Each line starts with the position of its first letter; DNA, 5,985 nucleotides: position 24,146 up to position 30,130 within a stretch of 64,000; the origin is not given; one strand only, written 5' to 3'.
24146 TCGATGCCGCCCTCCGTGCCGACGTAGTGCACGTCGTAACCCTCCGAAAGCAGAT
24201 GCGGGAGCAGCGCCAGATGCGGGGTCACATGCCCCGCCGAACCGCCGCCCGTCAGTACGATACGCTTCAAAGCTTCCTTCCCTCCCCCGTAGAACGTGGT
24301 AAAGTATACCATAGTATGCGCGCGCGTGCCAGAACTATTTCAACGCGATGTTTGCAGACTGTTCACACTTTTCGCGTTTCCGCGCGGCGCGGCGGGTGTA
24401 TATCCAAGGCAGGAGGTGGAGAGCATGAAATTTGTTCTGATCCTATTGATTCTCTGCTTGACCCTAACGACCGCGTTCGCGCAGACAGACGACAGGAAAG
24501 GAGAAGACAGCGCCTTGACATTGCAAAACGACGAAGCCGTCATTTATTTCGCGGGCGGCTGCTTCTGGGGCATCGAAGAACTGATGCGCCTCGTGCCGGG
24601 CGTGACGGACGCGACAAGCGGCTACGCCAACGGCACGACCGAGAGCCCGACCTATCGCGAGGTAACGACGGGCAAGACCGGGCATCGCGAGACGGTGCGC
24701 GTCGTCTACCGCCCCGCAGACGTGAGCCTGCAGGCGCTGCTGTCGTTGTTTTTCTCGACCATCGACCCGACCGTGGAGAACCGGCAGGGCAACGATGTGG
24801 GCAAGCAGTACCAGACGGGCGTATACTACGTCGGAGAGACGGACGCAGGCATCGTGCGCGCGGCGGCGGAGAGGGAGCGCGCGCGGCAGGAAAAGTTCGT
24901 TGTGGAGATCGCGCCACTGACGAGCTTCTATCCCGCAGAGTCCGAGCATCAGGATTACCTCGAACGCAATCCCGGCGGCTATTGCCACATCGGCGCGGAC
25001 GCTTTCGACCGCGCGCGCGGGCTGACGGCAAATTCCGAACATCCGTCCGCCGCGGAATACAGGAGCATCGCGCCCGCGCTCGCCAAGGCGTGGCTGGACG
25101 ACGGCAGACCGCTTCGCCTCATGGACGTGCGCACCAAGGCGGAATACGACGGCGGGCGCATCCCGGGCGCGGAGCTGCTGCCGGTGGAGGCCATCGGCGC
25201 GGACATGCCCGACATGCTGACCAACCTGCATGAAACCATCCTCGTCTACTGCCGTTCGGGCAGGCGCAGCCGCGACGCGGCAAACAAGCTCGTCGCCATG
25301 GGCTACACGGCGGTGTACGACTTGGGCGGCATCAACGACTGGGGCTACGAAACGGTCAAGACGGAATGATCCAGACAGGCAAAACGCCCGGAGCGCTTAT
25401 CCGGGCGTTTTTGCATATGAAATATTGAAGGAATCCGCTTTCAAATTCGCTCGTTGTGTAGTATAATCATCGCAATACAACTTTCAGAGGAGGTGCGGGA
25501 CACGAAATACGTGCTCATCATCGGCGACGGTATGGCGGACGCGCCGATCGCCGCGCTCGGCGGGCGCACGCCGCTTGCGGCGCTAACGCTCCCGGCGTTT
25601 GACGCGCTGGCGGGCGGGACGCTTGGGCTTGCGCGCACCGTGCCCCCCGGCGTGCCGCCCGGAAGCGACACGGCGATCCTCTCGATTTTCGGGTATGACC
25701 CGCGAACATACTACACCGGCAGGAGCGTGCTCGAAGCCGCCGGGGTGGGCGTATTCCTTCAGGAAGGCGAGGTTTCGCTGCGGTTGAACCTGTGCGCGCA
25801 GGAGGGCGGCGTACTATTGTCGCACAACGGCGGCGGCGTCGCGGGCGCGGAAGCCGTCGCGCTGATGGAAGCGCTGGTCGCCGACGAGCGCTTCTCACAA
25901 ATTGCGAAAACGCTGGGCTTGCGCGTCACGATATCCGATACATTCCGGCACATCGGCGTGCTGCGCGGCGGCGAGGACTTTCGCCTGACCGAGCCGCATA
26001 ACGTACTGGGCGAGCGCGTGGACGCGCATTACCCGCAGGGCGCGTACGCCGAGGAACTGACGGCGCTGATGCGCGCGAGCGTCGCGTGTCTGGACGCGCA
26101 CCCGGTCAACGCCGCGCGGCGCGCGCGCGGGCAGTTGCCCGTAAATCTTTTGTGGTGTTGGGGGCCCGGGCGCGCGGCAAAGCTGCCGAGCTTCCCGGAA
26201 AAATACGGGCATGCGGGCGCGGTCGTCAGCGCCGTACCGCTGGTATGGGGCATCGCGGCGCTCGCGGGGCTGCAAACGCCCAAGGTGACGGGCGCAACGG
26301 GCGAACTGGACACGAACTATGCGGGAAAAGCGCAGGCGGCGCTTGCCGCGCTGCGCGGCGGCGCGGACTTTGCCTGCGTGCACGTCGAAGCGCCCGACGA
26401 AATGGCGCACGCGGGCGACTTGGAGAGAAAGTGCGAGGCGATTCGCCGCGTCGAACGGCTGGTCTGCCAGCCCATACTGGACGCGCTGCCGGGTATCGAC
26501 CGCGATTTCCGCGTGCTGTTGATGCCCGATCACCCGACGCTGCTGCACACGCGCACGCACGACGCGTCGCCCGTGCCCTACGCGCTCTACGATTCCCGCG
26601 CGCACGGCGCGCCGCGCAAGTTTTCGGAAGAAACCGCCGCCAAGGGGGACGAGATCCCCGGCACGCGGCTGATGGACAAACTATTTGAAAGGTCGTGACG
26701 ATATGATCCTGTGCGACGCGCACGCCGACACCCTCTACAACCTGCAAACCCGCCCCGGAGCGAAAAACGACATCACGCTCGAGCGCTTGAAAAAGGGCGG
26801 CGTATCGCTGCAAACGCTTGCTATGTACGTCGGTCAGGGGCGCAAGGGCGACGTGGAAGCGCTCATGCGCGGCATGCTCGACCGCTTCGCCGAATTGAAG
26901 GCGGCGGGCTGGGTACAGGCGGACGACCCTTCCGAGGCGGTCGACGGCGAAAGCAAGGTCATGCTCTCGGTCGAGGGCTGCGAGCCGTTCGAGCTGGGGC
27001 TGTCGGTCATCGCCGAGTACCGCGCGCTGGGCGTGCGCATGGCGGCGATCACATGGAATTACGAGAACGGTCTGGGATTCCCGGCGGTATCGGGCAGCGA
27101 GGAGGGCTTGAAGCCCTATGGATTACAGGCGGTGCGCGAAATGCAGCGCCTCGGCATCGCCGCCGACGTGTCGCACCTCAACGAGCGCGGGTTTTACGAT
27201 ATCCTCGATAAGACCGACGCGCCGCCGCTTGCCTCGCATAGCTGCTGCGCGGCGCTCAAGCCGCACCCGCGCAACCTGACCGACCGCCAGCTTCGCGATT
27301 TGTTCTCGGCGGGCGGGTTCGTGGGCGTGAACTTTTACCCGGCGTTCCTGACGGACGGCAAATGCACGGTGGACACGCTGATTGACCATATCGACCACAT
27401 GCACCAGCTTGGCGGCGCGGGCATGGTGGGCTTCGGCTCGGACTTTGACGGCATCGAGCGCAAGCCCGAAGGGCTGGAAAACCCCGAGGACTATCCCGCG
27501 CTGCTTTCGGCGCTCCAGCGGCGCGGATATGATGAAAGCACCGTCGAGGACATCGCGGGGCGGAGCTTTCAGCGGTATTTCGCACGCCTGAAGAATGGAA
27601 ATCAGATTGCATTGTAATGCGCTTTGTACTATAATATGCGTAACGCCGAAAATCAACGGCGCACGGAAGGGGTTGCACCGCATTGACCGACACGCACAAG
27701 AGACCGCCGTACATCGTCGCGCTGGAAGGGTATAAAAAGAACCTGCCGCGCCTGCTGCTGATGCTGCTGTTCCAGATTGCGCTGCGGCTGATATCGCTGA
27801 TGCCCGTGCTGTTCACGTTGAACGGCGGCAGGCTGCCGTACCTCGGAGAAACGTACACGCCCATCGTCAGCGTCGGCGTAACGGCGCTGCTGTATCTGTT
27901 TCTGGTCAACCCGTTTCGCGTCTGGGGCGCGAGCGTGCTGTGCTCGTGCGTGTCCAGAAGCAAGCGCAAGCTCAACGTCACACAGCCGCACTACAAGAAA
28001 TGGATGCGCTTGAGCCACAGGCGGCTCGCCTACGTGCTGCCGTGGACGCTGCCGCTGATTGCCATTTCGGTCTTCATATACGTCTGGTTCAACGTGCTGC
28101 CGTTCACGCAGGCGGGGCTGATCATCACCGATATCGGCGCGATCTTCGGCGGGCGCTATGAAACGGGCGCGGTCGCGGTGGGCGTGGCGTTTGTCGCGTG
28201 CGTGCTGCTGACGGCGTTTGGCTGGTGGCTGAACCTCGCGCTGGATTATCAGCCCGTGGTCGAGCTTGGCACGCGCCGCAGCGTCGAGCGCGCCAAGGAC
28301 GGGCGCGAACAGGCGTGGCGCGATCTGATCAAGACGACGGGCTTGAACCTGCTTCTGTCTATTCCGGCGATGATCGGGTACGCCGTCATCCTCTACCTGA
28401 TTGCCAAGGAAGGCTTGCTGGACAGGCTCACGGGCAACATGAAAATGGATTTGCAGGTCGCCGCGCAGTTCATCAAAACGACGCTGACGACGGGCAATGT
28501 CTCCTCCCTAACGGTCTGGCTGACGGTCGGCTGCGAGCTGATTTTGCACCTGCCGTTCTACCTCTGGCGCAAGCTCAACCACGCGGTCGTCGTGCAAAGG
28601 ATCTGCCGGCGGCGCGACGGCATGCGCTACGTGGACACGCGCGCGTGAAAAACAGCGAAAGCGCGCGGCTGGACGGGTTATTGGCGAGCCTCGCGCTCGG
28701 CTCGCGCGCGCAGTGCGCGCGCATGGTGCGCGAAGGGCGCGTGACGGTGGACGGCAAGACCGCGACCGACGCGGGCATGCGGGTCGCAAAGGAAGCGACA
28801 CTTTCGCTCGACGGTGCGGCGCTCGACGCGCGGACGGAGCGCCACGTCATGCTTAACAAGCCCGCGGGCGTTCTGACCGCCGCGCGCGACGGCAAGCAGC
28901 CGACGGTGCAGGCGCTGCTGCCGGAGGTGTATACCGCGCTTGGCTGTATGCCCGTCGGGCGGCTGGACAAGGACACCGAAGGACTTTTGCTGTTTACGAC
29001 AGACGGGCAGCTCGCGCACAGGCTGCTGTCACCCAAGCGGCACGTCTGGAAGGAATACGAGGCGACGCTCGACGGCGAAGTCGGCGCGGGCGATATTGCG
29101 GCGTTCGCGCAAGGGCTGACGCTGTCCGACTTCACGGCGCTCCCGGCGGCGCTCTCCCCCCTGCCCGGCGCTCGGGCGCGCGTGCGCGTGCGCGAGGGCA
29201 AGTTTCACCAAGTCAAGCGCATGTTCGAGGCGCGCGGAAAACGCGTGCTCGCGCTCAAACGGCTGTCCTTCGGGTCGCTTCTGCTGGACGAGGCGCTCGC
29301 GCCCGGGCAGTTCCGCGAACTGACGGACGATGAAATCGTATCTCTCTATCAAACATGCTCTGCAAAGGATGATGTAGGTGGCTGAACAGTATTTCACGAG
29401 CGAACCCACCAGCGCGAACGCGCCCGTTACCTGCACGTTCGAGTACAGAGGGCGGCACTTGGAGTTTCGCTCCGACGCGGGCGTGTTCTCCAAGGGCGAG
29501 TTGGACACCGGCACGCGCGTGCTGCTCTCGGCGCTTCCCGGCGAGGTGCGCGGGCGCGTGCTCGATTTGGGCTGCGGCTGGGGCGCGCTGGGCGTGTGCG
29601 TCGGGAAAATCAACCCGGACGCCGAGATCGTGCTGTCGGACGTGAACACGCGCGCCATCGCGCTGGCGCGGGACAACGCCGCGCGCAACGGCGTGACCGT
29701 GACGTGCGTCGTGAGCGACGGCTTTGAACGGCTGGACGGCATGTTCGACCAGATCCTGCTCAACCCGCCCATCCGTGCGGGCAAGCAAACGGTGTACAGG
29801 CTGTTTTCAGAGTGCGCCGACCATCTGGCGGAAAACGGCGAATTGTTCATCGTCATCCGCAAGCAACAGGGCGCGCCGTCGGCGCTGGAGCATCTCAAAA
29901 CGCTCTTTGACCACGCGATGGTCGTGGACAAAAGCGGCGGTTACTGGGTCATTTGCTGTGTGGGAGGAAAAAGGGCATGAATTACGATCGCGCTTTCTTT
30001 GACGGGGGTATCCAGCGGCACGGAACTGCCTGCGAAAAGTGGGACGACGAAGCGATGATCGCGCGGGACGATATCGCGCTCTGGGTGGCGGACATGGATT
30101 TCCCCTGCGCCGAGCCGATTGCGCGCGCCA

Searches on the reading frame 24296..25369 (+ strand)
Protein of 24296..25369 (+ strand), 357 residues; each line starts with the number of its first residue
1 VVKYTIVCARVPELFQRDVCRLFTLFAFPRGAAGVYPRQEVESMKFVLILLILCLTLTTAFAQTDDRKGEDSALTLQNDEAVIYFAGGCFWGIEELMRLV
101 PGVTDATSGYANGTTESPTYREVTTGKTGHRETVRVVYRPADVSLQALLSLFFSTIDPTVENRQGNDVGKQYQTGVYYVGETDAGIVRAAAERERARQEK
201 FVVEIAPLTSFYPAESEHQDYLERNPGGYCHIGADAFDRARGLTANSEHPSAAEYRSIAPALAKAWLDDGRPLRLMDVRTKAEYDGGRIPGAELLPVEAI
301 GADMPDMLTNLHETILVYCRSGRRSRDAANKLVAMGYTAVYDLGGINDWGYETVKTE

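Call 32: search_protein_families(library=pfam, proteins=[window:24296-25369:+], max_evalue=0.001)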
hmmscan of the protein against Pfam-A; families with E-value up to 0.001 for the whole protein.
window:24296-25369:+ (357 aa): 2 families
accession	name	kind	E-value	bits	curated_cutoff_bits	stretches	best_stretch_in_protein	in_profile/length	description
PF01625.27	PMSR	-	1.1e-56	191.8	23.7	1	83-231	2-153/153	Peptide methionine sulfoxide reductase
PF00581.25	Rhodanese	-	1.6e-15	57.8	22.2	1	261-349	3-99/102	Rhodanese-like domain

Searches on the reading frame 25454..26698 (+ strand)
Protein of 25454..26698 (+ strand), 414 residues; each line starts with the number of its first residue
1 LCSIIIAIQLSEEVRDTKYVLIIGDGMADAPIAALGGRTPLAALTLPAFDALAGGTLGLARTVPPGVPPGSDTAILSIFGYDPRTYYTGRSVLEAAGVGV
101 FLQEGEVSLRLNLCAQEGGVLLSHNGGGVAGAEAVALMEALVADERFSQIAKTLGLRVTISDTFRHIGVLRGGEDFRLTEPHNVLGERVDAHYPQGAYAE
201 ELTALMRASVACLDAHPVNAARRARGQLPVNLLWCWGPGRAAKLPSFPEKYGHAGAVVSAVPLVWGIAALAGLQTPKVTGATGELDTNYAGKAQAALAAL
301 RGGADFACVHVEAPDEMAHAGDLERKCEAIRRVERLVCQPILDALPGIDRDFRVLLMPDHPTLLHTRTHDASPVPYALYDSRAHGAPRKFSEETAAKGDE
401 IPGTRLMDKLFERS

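Call 32: search_protein_families(library=pfam, proteins=[window:25454-26698:+], max_evalue=0.001)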
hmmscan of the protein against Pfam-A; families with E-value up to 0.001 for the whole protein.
window:25454-26698:+ (414 aa): 2 families
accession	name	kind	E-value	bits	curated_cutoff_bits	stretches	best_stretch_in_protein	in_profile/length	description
PF10143.14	PhosphMutase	-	3.8e-38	131.5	21.5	1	55-219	4-170/170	2,3-bisphosphoglycerate-independent phosphoglycerate mutase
PF01676.23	Metalloenzyme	-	6.8e-27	95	24.3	1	18-391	2-228/252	Metalloenzyme superfamily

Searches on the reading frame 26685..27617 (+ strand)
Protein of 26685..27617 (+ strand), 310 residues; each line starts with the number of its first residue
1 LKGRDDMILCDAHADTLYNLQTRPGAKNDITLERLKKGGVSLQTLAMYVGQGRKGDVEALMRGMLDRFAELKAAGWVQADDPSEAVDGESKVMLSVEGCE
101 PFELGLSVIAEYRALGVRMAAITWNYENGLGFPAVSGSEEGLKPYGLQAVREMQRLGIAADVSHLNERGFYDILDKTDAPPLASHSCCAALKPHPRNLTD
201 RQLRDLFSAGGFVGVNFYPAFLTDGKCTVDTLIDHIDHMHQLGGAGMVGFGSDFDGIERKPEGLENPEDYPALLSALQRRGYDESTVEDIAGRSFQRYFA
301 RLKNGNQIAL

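Call 32: search_protein_families(library=pfam, proteins=[window:26685-27617:+], max_evalue=0.001)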
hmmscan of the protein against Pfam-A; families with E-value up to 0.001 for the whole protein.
window:26685-27617:+ (310 aa): 1 family
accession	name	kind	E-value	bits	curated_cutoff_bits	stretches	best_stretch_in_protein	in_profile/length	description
PF01244.27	Peptidase_M19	-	6.1e-77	259.3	26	1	5-299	4-317/319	Membrane dipeptidase (Peptidase family M19)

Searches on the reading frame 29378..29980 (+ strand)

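Call 65: search_protein_families(library=pfam, proteins=[window:29378-29980:+], max_evalue=0.0001)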
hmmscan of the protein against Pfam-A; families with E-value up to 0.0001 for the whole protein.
window:29378-29980:+ (200 aa): 6 families
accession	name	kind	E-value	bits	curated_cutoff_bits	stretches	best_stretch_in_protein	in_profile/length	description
PF05175.20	MTS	-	1.1e-46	159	23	1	28-192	2-169/170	Methyltransferase small domain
PF13649.12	Methyltransf_25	-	4.9e-10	40.4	27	1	61-154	1-97/97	Methyltransferase domain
PF13847.12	Methyltransf_31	-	2.3e-09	37.6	27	1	60-133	6-85/145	Methyltransferase domain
PF06325.19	PrmA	-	2.2e-07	31.1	22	1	48-182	150-282/296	Ribosomal protein L11 methyltransferase (PrmA)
PF08242.18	Methyltransf_12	-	3.3e-07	31.4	30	1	62-156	1-98/98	Methyltransferase domain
PF08241.18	Methyltransf_11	-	8.1e-06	26.8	21.2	1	62-158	1-95/95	Methyltransferase domain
